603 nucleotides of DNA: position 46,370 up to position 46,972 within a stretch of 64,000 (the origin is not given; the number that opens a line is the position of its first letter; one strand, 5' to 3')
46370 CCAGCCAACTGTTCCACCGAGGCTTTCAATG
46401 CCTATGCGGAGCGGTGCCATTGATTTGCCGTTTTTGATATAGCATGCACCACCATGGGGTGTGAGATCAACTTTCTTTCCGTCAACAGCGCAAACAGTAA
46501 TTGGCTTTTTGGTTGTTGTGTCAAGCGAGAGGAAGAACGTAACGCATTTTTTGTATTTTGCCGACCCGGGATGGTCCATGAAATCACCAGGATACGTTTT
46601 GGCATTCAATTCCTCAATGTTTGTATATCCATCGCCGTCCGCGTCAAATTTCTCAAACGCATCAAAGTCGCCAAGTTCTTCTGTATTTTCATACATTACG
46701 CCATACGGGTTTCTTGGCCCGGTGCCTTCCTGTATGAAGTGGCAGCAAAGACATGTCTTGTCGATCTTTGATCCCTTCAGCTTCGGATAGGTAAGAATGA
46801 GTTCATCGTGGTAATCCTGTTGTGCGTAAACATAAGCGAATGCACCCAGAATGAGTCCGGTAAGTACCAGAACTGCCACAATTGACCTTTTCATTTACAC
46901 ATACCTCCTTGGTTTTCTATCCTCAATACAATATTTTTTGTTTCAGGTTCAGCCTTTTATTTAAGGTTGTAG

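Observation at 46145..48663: Three tandem paralogs with an unusual architecture: signal peptide - CXXCH - canonical EF-hand loop - copper-amine-oxidase-N-like wall domain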

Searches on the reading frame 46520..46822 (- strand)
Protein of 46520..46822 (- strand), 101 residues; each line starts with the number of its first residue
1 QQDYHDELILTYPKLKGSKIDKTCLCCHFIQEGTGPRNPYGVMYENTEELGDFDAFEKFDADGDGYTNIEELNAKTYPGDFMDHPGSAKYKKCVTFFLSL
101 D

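Call 8: find_homologous_proteins(query=window:46520-46822:-, max_evalue=0.001)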
Query seq(101 aa) (101 aa): 1 proteins with E <= 0.001 among 1 candidates.
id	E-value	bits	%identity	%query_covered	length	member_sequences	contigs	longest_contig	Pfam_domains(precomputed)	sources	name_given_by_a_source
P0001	1.3e-39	153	94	69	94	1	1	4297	-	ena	-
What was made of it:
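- Tried and rejected: Word-indexed homology search with the head of A found a single near-identical fragment (call 8).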

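Call 28: find_homologous_proteins(query=A3, max_evalue=0.00001)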
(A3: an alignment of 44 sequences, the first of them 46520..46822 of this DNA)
Query A3 (44 sequences) (101 aa, profile of the alignment): 229 proteins with E <= 0.00001 among 1587 candidates; the best 120 are listed.
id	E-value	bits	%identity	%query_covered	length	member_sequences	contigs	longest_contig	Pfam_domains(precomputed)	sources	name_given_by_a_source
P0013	3.7e-31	125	47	89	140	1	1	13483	PF24784.2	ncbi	-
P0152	5.5e-31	124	49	69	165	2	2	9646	PF24784.2,PF18204.7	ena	-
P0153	1.1e-30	123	49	67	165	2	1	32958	PF24784.2,PF18204.7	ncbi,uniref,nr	ncbi:MAG: PGF-CTERM sorting domain-containing protein [Methanolobus sp.]|uniref:PGF-CTERM sorting do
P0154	3.1e-30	122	49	74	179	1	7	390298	PF24784.2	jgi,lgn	jgi:hypothetical protein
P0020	5.1e-30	121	54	67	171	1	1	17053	PF24784.2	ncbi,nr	ncbi:MAG: hypothetical protein SCH66_10270 [Methanolobus sp.]|nr:hypothetical protein [Methanolobus 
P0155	1.2e-29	120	49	69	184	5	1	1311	PF18204.7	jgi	jgi:PGF-CTERM protein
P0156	1.6e-29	120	39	87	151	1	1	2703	-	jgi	jgi:hypothetical protein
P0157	1.8e-29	119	47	69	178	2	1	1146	PF18204.7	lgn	-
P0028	2.4e-29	119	44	83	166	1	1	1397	-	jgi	jgi:hypothetical protein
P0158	2.8e-29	119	45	74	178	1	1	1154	PF24784.2,PF18204.7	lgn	-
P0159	3.1e-29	119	49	70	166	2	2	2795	PF18204.7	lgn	-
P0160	3.1e-29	119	54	70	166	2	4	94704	PF18204.7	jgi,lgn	-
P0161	5.1e-29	118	48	74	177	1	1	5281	-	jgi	jgi:hypothetical protein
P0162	5.2e-29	118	43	76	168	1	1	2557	-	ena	-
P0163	7.1e-29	118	39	83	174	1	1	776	PF24784.2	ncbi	-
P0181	2.5e-27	113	43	76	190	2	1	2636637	PF13405.13,PF13499.13,PF13202.13,PF00036.39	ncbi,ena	-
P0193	3.2e-26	109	45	62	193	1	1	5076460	-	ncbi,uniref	ncbi:PGF-CTERM sorting domain-containing protein [Methanosarcina sp. T3]|uniref:PGF-CTERM sorting do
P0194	3.7e-26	109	42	68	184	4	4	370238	-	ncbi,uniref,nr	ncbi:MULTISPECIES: PGF-CTERM sorting domain-containing protein [unclassified Methanosarcina]|uniref:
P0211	5.1e-25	105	41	68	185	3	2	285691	-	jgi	-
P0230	3.2e-24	103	39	68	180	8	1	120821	-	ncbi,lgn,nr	ncbi:hypothetical protein EO92_02055 [Methanosarcina sp. 2.H.A.1B.4]|nr:hypothetical protein EO92_02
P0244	1.3e-22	97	48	62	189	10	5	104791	-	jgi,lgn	jgi:hypothetical protein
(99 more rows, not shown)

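Call 32: predict_structure(alignment_id=A3)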
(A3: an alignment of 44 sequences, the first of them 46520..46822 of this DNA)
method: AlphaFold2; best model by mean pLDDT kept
length: 101 residues; sequences in the alignment: 44
mean_pLDDT: 89.9   pTM: 0.79
mean pLDDT of the five models: 89.9, 88.6, 86.7, 86.5, 85.8
residues with pLDDT >= 90: 68; 70-90: 29; 50-70: 4; < 50: 0
segments of 3 or more residues with pLDDT < 50: none
pLDDT, mean of each block of 10 residues (from residue 1): 86 95 94 93 86 89 96 97 93 74 61
secondary structure, 60 per line:
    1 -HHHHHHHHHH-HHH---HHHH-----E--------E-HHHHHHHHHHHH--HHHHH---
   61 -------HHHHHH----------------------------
elements in order: H2-11 H19-22 H39-50 H53-57 H68-73
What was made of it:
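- On EF-hand: The AF2 model has helices at 53-57 and 68-73 around the loop (call 32).
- The AF2 model of the head has pLDDT 89.9 (call 32).
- Tried and rejected: The head alone with a 44-sequence alignment worked (call 32).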

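Call 36: fold_search(model_id=the predicted structure, library=pdb)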
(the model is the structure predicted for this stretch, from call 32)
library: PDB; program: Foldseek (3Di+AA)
matches with E <= 10: 1; with E <= 0.001: 0
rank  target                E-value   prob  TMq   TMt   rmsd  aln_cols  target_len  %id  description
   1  2d5v_A                7.6e+00  0.02  0.20  0.17   5.9        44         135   14  Crystal structure of HNF-6alpha DNA-binding domain in complex with the TTR promoter (released 2006-12-05)
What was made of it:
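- Closest known: Class I c-type cytochromes. Different: It has an EF-hand loop, and Foldseek finds no structural match in the PDB (call 36).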

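Call 48: find_encoding_contigs(protein=P0181, flank=8000, max_places=2)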
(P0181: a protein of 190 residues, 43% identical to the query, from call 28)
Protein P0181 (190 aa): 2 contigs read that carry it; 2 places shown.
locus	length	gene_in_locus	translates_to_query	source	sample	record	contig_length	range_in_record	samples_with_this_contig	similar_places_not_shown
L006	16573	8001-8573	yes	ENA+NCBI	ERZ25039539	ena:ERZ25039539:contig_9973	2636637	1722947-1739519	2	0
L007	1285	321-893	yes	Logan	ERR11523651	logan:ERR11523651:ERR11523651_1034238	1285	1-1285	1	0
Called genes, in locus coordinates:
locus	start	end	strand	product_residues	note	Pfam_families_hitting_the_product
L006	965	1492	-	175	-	-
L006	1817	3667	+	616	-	PF00270:DEAD, PF00271:Helicase_C, PF16124:RecQ_Zn_bind, PF00570:HRDC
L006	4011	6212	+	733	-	-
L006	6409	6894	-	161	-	PF00903:Glyoxalase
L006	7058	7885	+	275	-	PF03372:Exo_endo_phos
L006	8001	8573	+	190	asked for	PF00036:EF-hand_1 (faint), PF13202:EF-hand_5 (faint), PF13405:EF-hand_6 (faint), PF13499:EF-hand_7 (faint)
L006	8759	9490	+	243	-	-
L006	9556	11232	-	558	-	PF00350:Dynamin_N, PF01926:MMR_HSR1 (faint)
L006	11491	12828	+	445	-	PF00211:Guanylate_cyc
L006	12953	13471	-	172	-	PF13577:SnoaL_4 (weak), PF12680:SnoaL_2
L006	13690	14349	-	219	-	-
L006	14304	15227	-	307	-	PF04784:DUF547 (weak)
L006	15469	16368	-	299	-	PF11583:AurF (faint)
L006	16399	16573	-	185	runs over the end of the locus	PF00440:TetR_N, PF17918:TetR_C_15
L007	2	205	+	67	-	?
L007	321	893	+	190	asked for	PF00036:EF-hand_1 (faint), PF13202:EF-hand_5 (faint), PF13405:EF-hand_6 (faint), PF13499:EF-hand_7 (faint)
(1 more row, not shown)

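Call 49: find_encoding_contigs(protein=P0154, flank=8000, max_places=2)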
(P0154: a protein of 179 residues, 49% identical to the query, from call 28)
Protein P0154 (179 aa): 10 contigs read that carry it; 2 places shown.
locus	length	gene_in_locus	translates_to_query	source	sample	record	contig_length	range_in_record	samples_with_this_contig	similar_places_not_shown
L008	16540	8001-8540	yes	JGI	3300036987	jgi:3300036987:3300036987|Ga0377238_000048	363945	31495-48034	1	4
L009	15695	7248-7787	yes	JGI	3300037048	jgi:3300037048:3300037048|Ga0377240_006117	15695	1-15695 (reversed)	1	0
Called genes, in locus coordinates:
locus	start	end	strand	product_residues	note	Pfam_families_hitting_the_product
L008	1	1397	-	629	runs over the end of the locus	PF00136:DNA_pol_B (weak)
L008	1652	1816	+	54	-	-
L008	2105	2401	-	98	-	PF08350:FilR1_middle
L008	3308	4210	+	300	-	PF05552:MS_channel_1st_1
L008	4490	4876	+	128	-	-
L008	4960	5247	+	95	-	PF01867:Cas_Cas1 (weak)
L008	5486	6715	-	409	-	PF21360:PylC-like_N (faint), PF01071:GARS_A, PF02655:ATP-grasp_3 (weak), PF02786:CPSase_L_D2, PF02222:ATP-grasp (weak), PF07478:Dala_Dala_lig_C, PF13535:ATP-grasp_4, PF18603:LAL_C2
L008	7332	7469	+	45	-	-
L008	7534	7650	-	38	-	-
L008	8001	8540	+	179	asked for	PF24784:Temptin_C (weak)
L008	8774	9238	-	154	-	PF00582:Usp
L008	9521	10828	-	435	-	PF05139:Erythro_esteras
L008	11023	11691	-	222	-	PF09997:DUF2238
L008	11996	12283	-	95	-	PF22277:EncFtn-like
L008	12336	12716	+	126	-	PF00860:Xan_ur_permease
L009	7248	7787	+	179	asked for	PF24784:Temptin_C (weak)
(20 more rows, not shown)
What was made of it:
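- Tried and rejected: Gene neighbourhoods of two single-module homologues were uninformative (calls 48 and 49).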

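Call 50: search_solved_structures(query=A3, max_evalue=10, show_alignments=5)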
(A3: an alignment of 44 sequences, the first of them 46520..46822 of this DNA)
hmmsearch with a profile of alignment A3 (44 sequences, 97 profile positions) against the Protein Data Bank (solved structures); distinct sequences matched with E-value up to 10: 149 (the best 60 are shown).
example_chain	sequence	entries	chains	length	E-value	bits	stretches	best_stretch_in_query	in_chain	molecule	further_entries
2f33_A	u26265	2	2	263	0.0044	20.3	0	8-74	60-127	Calbindin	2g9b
6fie_B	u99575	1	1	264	0.005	20.1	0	8-74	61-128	Calbindin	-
2jnx_A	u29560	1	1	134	0.019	18.3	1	51-74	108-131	Calcium binding protein 2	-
9vhu_A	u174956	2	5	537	0.04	17.3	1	54-89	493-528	Calcium-dependent protein kinase 3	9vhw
7jts_t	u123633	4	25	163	0.07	16.5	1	54-85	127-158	Calmodulin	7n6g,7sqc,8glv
2b1u_A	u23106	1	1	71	0.084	16.2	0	55-74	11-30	Calmodulin-like protein 5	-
1y6w_A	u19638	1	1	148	0.13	15.6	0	54-73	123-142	Calmodulin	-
4rjd_A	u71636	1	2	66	0.16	15.3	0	54-73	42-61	Calmodulin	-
1f71_A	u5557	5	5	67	0.16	15.3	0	54-73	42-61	CALMODULIN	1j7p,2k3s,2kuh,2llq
9ydz_E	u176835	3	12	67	0.16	15.3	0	54-73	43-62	Calmodulin-1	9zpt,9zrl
2lvi_A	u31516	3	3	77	0.17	15.3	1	54-83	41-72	Polcalcin Phl p 7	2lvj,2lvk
1zot_B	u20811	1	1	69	0.17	15.3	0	54-73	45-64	Calmodulin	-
1fw4_A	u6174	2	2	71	0.18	15.2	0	54-73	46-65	CALMODULIN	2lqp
4bya_A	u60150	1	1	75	0.2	15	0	54-74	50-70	CALMODULIN, C-TERMINAL DOMAIN, M144H MUTANT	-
1k9u_A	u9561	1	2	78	0.2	15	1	55-83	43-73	Polcalcin Phl p 7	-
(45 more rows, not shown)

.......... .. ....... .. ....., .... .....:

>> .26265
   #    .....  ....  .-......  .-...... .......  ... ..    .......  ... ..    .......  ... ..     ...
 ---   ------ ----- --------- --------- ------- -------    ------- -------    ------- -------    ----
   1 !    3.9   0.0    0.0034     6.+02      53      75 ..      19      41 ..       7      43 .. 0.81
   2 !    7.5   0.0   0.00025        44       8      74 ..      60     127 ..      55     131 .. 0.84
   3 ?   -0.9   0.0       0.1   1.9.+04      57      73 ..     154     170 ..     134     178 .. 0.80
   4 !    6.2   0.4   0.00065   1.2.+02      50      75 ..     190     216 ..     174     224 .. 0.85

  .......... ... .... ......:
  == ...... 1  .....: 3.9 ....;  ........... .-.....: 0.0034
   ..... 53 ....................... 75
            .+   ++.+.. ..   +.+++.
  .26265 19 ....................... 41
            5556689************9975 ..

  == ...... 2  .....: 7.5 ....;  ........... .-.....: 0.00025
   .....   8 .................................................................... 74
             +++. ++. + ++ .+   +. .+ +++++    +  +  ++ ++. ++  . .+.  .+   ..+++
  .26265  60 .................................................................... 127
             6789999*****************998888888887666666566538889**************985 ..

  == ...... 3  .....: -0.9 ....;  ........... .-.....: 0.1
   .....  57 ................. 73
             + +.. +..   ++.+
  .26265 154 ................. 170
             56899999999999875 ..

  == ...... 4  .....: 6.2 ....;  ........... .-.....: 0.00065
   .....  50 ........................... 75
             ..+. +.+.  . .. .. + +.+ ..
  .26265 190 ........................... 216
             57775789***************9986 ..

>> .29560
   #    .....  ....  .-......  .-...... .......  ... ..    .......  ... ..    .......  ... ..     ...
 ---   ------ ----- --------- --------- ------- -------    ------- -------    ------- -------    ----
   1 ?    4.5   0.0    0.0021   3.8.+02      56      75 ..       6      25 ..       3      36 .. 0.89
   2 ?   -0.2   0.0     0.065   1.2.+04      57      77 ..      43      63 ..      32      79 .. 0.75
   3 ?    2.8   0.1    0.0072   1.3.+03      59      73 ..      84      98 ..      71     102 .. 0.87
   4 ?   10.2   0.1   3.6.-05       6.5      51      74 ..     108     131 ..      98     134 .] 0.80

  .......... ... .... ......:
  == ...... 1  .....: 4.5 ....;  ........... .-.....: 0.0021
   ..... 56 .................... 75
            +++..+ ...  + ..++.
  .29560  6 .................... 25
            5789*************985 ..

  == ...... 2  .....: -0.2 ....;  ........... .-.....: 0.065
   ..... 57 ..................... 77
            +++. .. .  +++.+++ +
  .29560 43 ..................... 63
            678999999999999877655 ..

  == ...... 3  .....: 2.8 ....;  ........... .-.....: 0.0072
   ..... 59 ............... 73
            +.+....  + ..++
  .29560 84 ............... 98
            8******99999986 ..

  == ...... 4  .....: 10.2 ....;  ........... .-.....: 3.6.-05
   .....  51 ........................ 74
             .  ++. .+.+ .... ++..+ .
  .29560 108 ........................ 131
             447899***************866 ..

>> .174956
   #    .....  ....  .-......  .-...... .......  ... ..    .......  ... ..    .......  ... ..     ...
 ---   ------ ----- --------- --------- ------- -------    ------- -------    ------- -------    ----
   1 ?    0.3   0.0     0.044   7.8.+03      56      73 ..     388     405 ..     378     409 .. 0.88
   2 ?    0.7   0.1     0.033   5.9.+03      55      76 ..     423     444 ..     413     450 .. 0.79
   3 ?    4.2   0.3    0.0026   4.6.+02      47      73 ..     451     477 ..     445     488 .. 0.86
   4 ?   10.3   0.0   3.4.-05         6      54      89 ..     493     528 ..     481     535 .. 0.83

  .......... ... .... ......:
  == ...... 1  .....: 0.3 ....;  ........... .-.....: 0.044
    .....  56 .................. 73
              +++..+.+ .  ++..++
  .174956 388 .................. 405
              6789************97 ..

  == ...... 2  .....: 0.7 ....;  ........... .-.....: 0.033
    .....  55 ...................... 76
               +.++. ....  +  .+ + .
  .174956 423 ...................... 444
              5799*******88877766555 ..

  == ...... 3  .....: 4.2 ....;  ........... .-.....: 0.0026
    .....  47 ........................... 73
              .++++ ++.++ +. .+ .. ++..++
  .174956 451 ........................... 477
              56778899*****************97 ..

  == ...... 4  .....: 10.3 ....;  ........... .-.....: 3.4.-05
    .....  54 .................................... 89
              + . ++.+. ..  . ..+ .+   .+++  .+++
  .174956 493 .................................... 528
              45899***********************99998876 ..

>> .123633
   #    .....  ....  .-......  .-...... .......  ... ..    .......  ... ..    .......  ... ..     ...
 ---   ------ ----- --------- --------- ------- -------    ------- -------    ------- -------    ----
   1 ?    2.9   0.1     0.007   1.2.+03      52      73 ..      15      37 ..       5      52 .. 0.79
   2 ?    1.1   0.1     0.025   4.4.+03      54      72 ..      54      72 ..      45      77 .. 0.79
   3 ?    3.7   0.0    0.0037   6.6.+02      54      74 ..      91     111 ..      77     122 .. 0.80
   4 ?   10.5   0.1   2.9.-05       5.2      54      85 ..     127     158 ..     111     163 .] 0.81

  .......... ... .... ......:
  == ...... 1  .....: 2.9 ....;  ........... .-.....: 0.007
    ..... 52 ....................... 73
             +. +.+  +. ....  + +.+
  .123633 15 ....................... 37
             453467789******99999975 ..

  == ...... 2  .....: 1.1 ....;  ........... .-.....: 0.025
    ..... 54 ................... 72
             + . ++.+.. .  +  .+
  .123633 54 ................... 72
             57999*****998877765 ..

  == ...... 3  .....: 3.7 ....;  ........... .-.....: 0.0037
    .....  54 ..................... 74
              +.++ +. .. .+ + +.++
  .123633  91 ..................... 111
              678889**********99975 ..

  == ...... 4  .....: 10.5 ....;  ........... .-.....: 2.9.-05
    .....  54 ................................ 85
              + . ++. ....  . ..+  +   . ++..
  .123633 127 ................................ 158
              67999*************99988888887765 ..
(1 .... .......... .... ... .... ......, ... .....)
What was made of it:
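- Closest known: Type I dockerin and canonical EF-hand proteins. Same: Profile hits to calbindin and calmodulin loops are weak (call 50).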

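Call 53: list_cluster_members(proteins=[P0194, P0230, P0193, P0244, P0211])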
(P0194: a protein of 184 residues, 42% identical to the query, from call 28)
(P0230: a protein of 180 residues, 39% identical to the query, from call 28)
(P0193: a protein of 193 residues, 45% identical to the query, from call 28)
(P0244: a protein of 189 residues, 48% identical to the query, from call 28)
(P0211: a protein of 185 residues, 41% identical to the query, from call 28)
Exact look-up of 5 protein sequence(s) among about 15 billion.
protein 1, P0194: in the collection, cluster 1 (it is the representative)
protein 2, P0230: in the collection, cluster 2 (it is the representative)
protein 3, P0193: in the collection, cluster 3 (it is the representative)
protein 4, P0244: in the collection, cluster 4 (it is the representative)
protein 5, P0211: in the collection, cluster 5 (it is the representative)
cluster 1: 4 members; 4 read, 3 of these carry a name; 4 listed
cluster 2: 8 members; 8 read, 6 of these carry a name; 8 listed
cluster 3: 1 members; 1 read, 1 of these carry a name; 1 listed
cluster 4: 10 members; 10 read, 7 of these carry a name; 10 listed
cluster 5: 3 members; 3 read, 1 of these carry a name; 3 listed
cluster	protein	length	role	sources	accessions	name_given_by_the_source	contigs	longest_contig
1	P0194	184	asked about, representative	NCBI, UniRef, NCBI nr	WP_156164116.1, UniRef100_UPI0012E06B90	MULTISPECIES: PGF-CTERM sorting domain-containing protein [unclassified Methanosarcina] | PGF-CTERM sorting domain-containing protein n=1 Tax=unclassified Methanosarcina ...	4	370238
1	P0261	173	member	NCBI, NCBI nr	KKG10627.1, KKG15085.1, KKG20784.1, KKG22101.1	hypothetical protein EO98_17185 [Methanosarcina sp. 2.H.T.1A.6] | hypothetical protein EO97_02130 [Methanosarcina sp. 2.H.T.1A.15]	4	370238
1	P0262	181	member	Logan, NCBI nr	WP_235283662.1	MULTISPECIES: PGF-CTERM sorting domain-containing protein [unclassified Methanosarcina]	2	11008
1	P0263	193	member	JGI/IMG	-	-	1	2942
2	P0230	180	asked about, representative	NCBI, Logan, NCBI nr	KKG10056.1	hypothetical protein EO92_02055 [Methanosarcina sp. 2.H.A.1B.4]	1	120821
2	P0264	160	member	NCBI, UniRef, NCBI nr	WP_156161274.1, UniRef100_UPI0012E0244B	PGF-CTERM sorting domain-containing protein [Methanosarcina sp. 1.H.A.2.2] | PGF-CTERM sorting domain-containing protein n=1 Tax=Methanosarcina sp. 1.H.A.2.2 ...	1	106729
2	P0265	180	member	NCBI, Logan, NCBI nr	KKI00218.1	hypothetical protein EO95_06985 [Methanosarcina sp. 1.H.T.1A.1]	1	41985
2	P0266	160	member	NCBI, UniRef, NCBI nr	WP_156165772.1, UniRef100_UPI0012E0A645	PGF-CTERM sorting domain-containing protein [Methanosarcina sp. 2.H.A.1B.4] | PGF-CTERM sorting domain-containing protein n=1 Tax=Methanosarcina sp. 2.H.A.1B.4 ...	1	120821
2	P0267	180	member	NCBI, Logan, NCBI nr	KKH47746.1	hypothetical protein EO93_13435 [Methanosarcina sp. 1.H.A.2.2]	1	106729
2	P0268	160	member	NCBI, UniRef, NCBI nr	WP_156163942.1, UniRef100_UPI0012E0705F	PGF-CTERM sorting domain-containing protein [Methanosarcina sp. 1.H.T.1A.1] | PGF-CTERM sorting domain-containing protein n=1 Tax=Methanosarcina sp. 1.H.T.1A.1 ...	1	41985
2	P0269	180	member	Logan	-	-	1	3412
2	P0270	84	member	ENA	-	-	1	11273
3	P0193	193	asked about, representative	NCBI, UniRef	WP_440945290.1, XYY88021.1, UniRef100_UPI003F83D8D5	PGF-CTERM sorting domain-containing protein [Methanosarcina sp. T3] | PGF-CTERM sorting domain-containing protein n=1 Tax=Methanosarcina sp. T3 TaxID=3439062 ...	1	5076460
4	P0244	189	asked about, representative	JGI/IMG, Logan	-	hypothetical protein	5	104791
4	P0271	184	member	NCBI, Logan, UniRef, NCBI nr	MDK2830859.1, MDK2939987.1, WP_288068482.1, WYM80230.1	MAG: hypothetical protein PWQ51_2152 [Methanolobus sp.] | hypothetical protein n=1 Tax=unclassified Methanolobus TaxID=2629569 RepID=UPI0025893CC2 | hypothetical protein [Methanolobus sp.]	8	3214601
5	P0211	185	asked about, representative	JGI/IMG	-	-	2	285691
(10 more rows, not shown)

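Call 58: find_related_loci(query=P0194, collection=genome_contigs, flank=3000)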
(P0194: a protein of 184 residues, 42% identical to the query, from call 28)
Query P0194 (184 aa) in genome_contigs; peptide patterns used: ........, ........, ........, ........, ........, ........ (x = any residue, [..] = any of these).
118 stretches matched a pattern; 9 encode a relative of the query (tblastn E <= 1e-3); 9 distinct loci.
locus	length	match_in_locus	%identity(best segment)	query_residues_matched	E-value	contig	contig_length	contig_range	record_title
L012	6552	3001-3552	99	1-184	9e-123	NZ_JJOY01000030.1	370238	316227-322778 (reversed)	Methanosarcina sp. 2.H.T.1A.6 scaffold6_1_size370918-refined, whole genome shotgun sequence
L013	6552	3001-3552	84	1-184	8e-103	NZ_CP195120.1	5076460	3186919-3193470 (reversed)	Methanosarcina sp. T3 chromosome, complete genome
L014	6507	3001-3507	69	1-184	1e-81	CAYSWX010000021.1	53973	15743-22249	MAG TPA_asm: uncultured Methanosarcinales archaeon isolate binchicken_co152_168 genome assembly, contig: NODE_699_length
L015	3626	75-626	66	1-184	3e-78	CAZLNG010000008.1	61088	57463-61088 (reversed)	MAG TPA_asm: uncultured Methanosarcinales archaeon isolate binchicken_co158_90 genome assembly, contig: NODE_423_length_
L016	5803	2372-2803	46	10-180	7e-43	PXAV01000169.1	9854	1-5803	MAG: Methanosarcinaceae archaeon isolate T3Sed10_220R1 T3-Sed10-C16973, whole genome shotgun sequence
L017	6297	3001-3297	56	9-103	4e-32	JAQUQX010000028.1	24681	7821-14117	MAG: Candidatus Methanoperedens sp. isolate STD1_6 NODE_4319_length_24681_cov_20.031441_Sandtown_D1, whole genome shotgu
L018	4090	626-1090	35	1-115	2e-18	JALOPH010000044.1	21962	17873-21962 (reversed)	MAG: Desulfobacterales bacterium isolate Prado124 scaffold_1977, whole genome shotgun sequence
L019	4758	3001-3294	37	30-92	2e-14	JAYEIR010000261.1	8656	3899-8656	MAG: Thermodesulfobacteriota bacterium isolate MAG186 MAG186_261, whole genome shotgun sequence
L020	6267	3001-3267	46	20-92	4e-18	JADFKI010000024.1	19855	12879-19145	MAG: Chloroflexota bacterium isolate B47T1B5 B47T1B5_NODE2383, whole genome shotgun sequence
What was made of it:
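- Methanoperedens, Desulfobacterales and Chloroflexota (calls 28 and 58). Membership of that protein in this family was not confirmed (call 58).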
